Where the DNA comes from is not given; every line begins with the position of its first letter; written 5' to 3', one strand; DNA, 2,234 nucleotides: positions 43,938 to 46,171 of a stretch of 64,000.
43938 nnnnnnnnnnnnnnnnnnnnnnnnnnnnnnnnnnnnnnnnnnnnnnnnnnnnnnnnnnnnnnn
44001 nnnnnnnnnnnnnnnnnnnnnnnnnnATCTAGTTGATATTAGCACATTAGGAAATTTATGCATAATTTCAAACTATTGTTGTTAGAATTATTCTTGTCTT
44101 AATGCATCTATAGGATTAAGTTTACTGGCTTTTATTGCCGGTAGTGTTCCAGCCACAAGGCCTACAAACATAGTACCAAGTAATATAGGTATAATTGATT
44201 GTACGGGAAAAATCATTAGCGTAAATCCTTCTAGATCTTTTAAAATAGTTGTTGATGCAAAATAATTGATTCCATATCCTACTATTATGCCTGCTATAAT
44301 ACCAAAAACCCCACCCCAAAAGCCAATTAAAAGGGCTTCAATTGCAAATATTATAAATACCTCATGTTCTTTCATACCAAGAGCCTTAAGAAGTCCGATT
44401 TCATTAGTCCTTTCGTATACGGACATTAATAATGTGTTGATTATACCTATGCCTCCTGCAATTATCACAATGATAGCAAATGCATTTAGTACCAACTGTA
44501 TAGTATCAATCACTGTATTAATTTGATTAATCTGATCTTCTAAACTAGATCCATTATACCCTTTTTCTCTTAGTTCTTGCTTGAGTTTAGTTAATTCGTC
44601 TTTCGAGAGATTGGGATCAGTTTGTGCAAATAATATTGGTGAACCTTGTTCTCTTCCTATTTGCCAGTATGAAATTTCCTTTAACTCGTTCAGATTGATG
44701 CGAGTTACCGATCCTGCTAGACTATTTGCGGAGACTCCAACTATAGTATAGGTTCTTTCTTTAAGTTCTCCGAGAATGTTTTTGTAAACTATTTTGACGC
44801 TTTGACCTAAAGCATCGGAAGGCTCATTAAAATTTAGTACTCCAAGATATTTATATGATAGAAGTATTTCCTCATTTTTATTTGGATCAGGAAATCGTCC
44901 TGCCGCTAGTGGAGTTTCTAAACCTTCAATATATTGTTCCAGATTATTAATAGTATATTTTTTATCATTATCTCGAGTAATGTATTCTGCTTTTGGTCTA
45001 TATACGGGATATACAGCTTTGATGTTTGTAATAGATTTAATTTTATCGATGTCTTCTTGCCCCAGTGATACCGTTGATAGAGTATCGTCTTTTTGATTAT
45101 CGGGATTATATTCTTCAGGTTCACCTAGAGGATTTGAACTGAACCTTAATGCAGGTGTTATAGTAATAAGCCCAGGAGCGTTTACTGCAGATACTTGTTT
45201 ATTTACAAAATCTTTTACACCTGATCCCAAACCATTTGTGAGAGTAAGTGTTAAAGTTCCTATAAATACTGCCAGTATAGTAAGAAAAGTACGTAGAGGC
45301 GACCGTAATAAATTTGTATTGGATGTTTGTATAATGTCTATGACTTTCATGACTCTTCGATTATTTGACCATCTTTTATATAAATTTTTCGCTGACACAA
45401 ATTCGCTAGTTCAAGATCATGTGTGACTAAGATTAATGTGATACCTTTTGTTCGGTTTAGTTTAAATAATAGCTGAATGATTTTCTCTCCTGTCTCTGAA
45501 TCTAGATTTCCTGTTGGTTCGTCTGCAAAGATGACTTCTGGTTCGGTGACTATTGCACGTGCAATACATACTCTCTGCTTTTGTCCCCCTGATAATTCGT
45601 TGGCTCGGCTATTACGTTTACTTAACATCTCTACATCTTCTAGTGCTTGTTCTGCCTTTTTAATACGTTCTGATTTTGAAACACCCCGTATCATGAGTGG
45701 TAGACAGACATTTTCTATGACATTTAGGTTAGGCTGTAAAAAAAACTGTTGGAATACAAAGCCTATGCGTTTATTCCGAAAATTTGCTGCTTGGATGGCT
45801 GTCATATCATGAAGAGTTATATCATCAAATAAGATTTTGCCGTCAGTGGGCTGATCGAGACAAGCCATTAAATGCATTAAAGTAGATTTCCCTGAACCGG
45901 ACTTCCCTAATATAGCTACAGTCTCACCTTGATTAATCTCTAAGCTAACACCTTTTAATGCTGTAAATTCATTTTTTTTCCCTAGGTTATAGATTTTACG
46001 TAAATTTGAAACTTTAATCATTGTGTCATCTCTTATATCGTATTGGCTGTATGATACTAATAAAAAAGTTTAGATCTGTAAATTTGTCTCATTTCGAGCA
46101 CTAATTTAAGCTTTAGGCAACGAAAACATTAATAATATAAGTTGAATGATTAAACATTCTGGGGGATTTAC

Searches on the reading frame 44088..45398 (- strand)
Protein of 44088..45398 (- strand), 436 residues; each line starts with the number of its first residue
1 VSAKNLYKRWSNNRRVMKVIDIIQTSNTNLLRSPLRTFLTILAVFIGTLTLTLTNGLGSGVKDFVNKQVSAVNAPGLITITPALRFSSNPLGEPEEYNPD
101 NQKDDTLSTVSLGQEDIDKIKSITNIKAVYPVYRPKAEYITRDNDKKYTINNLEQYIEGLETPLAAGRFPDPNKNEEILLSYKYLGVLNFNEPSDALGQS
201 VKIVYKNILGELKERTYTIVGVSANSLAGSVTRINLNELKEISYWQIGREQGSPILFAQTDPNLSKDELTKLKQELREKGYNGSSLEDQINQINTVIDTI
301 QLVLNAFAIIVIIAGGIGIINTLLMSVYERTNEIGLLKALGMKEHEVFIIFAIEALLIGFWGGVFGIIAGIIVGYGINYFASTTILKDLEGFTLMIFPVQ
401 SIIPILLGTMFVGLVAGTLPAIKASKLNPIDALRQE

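Call 57: search_protein_families(library=pfam, proteins=[window:44088-45398:-], max_evalue=0.0001)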
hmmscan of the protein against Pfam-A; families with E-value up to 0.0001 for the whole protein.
window:44088-45398:- (436 aa): 2 families
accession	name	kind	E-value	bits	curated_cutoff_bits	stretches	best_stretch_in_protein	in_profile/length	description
PF02687.27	FtsX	-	6.1e-19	68.7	25.5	1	306-429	2-120/120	FtsX-like permease C-terminal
PF12704.14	MacB_PCD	-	8.7e-14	52.7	27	1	37-225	1-156/207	MacB-like periplasmic core domain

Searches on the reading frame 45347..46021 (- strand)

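Call 57: search_protein_families(library=pfam, proteins=[window:45347-46021:-], max_evalue=0.0001)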
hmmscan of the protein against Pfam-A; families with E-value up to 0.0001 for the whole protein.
window:45347-46021:- (224 aa): 4 families
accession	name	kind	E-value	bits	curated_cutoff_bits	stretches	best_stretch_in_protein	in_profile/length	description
PF00005.33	ABC_tran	-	4.4e-38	131.4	25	1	22-170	1-136/137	ABC transporter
PF13304.12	AAA_21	-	5.4e-07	30.4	27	0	126-205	221-302/304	AAA domain, putative AbiEii toxin, Type IV TA system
PF13166.12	AAA_13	-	1.1e-05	24.8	36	0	37-141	21-116/713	AAA domain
PF13555.12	AAA_29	-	7.2e-05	22.9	27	0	23-49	13-39/61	P-loop containing region of AAA domain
